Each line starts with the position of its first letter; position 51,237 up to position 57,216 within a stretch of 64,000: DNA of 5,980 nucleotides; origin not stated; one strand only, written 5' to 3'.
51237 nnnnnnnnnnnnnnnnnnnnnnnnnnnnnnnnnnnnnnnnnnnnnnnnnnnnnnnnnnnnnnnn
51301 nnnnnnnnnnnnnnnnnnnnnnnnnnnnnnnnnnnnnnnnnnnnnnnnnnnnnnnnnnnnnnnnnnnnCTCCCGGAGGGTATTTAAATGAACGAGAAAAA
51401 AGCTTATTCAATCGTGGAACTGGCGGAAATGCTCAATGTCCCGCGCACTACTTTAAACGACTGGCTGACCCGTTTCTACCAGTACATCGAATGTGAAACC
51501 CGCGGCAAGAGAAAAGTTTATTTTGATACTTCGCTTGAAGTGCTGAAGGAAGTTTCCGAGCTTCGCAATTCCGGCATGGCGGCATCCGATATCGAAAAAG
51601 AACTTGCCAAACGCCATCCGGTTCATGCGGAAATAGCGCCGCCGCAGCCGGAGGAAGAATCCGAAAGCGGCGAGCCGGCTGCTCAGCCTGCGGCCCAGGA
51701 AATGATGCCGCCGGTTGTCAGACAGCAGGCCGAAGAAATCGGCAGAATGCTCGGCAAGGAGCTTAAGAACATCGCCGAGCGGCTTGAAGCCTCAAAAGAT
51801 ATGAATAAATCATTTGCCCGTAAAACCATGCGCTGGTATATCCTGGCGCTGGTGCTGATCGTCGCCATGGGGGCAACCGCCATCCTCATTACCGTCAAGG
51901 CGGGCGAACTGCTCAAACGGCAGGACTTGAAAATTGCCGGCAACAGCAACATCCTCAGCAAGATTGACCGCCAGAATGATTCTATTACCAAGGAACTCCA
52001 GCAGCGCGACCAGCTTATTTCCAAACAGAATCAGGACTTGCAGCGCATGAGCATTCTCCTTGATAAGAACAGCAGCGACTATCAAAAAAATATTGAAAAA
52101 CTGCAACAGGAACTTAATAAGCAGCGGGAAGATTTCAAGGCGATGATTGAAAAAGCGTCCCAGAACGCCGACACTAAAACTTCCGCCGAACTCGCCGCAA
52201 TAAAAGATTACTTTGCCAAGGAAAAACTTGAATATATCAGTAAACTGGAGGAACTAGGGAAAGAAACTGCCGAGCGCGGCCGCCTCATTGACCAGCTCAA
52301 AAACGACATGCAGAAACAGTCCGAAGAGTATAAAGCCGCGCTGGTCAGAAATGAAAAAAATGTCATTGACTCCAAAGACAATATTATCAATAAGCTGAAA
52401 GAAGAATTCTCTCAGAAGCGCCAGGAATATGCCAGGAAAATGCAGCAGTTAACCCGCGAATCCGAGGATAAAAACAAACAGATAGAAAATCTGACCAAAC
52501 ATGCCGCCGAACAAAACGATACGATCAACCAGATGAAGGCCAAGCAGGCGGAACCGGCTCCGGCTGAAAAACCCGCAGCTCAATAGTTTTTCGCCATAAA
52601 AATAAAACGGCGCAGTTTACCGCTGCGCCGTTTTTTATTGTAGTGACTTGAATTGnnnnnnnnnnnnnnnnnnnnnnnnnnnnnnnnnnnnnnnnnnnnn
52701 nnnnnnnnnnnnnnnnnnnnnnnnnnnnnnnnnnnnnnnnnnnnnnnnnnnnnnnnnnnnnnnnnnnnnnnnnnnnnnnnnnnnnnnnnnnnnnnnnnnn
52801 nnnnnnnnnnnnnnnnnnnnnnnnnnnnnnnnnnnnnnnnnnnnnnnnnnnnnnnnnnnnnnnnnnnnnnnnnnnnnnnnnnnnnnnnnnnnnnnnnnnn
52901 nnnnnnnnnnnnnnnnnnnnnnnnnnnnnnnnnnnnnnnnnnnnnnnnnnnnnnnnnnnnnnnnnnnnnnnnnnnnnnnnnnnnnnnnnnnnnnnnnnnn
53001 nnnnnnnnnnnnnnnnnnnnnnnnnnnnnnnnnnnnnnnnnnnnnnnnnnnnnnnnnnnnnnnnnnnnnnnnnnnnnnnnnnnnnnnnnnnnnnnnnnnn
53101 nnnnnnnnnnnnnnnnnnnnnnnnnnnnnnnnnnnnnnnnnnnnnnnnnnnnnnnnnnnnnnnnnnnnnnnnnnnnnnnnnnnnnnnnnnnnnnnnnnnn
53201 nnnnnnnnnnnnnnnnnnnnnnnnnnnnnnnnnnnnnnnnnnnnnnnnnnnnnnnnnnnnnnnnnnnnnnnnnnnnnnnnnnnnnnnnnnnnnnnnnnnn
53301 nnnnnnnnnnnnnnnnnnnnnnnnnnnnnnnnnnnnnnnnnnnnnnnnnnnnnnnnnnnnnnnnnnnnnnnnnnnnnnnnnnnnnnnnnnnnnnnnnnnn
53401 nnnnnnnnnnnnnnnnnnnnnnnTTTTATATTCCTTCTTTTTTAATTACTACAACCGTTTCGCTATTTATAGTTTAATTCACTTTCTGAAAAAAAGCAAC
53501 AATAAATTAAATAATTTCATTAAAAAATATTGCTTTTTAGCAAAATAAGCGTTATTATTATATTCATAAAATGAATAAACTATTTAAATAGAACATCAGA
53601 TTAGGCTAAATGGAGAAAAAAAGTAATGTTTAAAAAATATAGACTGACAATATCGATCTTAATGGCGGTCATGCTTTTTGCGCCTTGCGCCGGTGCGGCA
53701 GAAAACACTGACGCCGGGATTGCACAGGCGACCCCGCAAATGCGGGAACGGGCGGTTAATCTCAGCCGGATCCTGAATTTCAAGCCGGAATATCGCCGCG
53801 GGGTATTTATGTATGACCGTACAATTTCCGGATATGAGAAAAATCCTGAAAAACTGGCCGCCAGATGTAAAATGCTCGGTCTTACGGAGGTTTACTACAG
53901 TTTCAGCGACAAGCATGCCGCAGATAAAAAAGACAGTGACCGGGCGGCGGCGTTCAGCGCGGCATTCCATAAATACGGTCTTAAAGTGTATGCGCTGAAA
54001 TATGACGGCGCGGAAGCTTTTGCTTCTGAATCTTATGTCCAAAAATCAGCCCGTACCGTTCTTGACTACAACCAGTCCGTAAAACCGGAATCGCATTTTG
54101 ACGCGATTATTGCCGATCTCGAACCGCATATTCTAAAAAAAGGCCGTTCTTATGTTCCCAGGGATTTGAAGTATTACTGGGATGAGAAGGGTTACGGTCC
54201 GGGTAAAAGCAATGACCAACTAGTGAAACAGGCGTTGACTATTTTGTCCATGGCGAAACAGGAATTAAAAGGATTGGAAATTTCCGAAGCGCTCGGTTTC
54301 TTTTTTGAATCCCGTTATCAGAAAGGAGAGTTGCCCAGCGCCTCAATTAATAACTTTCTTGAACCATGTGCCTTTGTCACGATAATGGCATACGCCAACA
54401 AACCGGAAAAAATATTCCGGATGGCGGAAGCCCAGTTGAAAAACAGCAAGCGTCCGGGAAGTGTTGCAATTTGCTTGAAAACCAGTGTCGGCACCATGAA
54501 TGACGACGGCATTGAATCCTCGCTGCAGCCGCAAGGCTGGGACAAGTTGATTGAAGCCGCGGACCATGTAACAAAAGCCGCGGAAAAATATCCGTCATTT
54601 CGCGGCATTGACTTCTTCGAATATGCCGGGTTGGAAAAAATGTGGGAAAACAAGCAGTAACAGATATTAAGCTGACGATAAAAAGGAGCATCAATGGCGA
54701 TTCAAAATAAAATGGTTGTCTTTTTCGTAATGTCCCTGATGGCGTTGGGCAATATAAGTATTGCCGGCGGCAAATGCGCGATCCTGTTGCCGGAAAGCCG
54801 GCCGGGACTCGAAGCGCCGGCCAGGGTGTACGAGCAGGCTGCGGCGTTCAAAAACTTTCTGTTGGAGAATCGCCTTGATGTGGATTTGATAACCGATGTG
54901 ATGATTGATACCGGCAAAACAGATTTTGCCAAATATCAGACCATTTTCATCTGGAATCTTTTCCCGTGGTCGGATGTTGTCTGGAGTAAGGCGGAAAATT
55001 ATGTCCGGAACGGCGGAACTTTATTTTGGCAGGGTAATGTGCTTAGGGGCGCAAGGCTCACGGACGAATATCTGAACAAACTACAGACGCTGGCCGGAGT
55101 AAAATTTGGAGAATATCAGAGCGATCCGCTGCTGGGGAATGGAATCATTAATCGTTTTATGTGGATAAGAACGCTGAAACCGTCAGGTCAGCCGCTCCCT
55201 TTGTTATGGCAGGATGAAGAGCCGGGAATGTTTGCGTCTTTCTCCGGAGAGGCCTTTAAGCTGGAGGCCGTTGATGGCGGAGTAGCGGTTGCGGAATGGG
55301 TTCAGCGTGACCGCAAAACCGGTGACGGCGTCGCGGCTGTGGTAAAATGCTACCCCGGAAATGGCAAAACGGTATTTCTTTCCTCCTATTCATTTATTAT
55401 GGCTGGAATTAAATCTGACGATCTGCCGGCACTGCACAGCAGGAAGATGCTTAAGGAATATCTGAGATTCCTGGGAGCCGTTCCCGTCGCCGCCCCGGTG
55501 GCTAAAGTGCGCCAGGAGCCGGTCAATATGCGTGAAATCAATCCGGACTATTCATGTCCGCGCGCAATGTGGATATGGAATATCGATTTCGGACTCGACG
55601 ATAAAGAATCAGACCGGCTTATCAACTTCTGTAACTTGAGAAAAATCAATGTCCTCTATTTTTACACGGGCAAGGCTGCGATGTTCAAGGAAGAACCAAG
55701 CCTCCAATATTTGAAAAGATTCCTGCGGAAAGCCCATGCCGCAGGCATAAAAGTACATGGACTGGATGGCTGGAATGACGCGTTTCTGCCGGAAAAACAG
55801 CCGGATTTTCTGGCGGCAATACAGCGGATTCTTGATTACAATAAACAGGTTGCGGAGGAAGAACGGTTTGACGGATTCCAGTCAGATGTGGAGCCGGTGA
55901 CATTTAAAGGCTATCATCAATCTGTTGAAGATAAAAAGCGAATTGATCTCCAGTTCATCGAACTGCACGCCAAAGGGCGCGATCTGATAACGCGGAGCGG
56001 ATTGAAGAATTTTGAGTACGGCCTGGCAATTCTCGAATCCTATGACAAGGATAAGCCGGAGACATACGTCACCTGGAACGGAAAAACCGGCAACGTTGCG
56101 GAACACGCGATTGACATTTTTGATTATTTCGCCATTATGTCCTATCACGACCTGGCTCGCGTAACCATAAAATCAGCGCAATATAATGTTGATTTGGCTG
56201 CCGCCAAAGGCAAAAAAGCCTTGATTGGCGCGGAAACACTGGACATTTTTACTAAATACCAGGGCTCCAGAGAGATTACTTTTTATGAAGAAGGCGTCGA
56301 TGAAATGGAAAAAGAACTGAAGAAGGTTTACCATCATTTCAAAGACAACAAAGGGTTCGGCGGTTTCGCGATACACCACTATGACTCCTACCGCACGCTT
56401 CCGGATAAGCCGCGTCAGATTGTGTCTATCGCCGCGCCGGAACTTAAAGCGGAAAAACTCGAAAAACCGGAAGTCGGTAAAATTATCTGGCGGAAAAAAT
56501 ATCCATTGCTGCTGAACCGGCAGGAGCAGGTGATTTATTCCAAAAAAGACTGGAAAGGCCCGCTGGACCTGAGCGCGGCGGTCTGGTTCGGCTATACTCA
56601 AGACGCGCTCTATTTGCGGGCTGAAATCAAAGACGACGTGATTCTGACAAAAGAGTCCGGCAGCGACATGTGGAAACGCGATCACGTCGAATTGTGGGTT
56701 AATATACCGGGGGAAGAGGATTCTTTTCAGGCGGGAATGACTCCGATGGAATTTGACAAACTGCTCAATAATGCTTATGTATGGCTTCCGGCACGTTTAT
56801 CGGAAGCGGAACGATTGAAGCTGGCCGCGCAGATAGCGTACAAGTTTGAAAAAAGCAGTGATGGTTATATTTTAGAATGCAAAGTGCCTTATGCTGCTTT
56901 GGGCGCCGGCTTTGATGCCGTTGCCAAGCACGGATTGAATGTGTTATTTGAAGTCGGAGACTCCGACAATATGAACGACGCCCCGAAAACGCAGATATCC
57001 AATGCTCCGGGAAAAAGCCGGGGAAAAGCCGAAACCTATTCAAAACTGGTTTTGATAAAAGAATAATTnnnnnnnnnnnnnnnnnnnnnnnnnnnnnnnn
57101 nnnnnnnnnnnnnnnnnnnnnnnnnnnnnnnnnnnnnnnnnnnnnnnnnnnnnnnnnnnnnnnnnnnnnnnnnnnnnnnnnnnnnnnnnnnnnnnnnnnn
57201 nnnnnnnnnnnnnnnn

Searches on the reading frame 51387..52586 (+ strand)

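Call 94: search_protein_families(library=pfam, proteins=[window:51387-52586:+], max_evalue=0.0001)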
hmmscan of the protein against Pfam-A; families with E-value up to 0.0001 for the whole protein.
window:51387-52586:+ (399 aa): 1 family
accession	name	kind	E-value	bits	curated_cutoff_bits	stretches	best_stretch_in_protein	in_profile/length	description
PF13411.12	MerR_1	-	2.8e-08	34.2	21.6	1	7-74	1-67/69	MerR HTH family regulatory protein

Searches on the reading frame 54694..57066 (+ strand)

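Call 70: search_protein_families(library=pfam, proteins=[window:54694-57066:+], max_evalue=0.001)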
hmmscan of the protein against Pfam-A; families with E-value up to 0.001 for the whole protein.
window:54694-57066:+ (790 aa): 2 families
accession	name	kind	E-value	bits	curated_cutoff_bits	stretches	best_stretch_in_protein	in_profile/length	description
PF06452.16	CBM9_1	-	6.7e-11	42.9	23.4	1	624-788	29-183/185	Carbohydrate family 9 binding domain-like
PF08532.16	Glyco_hydro_42M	-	0.00089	19.3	25.8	0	49-142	32-123/207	Beta-galactosidase trimerisation domain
